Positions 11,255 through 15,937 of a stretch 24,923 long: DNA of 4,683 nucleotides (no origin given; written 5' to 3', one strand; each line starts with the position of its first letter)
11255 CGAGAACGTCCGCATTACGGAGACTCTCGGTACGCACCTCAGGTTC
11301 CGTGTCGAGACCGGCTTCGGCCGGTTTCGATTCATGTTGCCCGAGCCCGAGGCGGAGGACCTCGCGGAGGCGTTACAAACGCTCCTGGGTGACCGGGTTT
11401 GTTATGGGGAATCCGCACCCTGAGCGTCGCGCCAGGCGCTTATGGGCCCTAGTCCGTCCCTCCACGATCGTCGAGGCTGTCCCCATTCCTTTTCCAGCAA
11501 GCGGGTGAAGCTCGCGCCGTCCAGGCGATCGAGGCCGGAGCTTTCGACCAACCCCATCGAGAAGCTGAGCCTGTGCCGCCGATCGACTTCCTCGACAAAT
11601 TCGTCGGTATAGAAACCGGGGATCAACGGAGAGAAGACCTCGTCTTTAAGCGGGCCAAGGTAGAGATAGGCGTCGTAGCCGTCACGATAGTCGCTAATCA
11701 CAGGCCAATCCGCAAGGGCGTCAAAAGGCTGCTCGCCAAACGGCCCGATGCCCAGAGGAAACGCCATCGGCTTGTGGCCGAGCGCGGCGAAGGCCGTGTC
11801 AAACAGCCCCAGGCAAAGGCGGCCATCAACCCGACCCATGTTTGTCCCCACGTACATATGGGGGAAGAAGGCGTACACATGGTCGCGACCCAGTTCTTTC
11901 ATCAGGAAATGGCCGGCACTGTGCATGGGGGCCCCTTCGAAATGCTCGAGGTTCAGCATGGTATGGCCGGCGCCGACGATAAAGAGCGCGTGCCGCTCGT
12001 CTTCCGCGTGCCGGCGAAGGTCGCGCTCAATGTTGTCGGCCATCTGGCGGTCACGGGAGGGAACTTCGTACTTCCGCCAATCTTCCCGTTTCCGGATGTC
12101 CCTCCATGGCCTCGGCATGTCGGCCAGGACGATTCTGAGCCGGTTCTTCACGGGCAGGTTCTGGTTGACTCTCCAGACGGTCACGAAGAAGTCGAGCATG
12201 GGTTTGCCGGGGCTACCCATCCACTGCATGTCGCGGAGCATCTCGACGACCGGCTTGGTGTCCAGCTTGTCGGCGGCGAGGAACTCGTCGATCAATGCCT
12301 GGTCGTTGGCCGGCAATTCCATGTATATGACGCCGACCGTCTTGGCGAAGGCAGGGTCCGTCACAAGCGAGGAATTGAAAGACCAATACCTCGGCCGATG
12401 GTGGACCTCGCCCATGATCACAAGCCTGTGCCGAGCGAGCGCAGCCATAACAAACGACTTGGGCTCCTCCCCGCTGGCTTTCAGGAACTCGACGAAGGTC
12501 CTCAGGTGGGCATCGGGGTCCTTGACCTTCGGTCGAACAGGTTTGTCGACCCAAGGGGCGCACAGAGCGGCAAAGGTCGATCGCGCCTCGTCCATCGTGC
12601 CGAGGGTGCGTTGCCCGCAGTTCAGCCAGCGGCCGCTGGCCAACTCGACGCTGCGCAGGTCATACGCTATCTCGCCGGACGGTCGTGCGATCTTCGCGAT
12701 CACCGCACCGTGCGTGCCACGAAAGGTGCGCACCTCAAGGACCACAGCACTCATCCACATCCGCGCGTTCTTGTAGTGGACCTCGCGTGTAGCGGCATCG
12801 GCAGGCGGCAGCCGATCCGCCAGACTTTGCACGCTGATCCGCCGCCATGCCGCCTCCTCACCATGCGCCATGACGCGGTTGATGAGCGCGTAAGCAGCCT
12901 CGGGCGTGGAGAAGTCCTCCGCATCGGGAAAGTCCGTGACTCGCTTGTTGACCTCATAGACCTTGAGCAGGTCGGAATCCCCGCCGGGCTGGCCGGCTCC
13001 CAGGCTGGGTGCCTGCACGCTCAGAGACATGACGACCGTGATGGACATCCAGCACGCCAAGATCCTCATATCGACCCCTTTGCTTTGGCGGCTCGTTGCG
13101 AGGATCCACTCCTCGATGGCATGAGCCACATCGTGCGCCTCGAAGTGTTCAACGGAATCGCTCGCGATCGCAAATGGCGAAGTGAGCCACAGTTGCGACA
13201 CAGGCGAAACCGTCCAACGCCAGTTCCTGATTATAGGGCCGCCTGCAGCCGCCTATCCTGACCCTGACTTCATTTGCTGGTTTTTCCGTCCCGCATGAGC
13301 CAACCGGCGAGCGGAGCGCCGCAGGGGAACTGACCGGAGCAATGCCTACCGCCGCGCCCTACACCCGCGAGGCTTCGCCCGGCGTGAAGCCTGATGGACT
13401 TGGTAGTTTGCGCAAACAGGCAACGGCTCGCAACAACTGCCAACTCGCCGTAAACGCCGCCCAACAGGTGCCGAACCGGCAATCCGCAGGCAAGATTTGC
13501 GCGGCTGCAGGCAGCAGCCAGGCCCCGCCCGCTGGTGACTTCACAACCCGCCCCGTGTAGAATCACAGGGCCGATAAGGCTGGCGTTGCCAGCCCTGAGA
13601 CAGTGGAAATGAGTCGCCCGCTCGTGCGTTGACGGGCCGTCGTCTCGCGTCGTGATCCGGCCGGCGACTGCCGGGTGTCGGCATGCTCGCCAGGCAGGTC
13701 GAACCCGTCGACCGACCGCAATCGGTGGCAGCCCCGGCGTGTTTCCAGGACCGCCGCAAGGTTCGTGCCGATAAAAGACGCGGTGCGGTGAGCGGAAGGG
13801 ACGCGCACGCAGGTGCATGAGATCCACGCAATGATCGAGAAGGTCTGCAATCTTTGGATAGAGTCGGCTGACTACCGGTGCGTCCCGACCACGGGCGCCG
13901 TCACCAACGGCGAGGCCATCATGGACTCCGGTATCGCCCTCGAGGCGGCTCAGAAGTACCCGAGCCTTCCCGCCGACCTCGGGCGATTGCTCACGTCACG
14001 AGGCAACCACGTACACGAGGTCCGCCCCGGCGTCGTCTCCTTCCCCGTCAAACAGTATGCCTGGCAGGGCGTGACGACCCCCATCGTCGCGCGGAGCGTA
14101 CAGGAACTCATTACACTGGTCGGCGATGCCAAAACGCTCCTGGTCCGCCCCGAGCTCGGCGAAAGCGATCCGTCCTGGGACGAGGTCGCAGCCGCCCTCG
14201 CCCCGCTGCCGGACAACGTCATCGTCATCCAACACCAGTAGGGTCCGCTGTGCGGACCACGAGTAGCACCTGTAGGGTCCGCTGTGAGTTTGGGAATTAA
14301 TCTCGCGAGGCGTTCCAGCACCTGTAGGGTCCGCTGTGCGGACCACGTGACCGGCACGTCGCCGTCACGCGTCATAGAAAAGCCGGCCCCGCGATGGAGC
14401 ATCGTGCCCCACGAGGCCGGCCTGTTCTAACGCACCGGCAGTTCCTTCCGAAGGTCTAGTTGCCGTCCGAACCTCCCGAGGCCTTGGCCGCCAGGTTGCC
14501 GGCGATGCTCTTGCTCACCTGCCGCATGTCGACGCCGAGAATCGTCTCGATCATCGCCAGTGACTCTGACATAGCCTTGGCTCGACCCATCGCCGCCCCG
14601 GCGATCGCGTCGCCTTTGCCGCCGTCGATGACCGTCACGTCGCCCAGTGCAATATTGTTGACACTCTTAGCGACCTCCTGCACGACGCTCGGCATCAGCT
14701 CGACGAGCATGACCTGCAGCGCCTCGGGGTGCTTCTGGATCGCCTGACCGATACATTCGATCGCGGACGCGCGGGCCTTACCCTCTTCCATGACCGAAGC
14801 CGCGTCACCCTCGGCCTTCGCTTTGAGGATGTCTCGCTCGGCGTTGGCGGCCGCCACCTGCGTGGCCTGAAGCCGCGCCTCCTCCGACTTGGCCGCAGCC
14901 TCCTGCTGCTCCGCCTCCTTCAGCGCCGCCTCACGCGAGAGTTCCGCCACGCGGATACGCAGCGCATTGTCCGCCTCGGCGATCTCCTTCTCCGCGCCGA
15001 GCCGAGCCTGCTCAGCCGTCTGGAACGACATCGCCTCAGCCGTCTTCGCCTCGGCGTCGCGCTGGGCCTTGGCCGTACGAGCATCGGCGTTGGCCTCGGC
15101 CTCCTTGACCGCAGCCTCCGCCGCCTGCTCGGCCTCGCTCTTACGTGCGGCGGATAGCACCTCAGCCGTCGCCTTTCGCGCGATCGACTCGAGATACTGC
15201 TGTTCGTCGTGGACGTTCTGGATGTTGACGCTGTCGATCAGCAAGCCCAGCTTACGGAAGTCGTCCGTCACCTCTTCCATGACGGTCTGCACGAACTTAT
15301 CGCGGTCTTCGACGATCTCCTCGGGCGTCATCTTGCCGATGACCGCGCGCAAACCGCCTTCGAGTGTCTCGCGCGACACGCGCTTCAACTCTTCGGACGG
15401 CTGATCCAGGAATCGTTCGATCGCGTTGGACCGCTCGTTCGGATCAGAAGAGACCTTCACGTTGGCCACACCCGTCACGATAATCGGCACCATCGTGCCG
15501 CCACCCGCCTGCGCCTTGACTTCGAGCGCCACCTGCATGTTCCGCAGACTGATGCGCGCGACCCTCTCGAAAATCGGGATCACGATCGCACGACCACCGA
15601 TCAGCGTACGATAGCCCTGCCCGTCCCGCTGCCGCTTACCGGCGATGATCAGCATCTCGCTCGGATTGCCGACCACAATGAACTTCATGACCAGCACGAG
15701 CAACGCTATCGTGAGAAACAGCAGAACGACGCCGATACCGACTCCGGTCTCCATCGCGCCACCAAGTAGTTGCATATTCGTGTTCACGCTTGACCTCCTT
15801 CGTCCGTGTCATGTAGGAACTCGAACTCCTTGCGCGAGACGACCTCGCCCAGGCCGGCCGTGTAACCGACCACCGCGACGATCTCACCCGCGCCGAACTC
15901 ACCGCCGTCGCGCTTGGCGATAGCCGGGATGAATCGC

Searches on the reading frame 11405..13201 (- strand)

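Call 14: search_protein_families(library=pfam, proteins=[window:11405-13201:-], max_evalue=0.001)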
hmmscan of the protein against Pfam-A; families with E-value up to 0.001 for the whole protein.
window:11405-13201:- (599 aa): 1 family
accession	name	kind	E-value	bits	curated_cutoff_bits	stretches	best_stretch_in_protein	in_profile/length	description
PF04187.18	Cofac_haem_bdg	-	6.8e-06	26.7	27.7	0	251-316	1-67/213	Haem-binding uptake, Tiki superfamily, ChaN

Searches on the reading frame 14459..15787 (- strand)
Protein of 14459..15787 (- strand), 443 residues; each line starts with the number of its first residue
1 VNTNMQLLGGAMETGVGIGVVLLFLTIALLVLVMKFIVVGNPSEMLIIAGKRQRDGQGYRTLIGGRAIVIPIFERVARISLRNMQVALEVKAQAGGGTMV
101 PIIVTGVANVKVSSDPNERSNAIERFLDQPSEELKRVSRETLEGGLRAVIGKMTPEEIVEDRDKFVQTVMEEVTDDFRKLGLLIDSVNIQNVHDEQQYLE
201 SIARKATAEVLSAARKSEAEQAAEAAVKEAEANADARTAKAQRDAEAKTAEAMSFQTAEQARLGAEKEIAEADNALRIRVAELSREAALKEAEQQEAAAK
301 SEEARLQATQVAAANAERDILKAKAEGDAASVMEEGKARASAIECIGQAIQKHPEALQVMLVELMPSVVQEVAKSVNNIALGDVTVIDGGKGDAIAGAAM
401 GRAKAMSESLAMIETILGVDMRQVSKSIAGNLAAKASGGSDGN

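Call 14: search_protein_families(library=pfam, proteins=[window:14459-15787:-], max_evalue=0.001)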
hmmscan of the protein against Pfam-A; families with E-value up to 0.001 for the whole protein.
window:14459-15787:- (443 aa): 1 family
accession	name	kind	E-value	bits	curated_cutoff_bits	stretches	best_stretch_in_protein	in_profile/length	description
PF01145.31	Band_7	-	3.1e-23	83.2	23.6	1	41-222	4-175/176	SPFH domain / Band 7 family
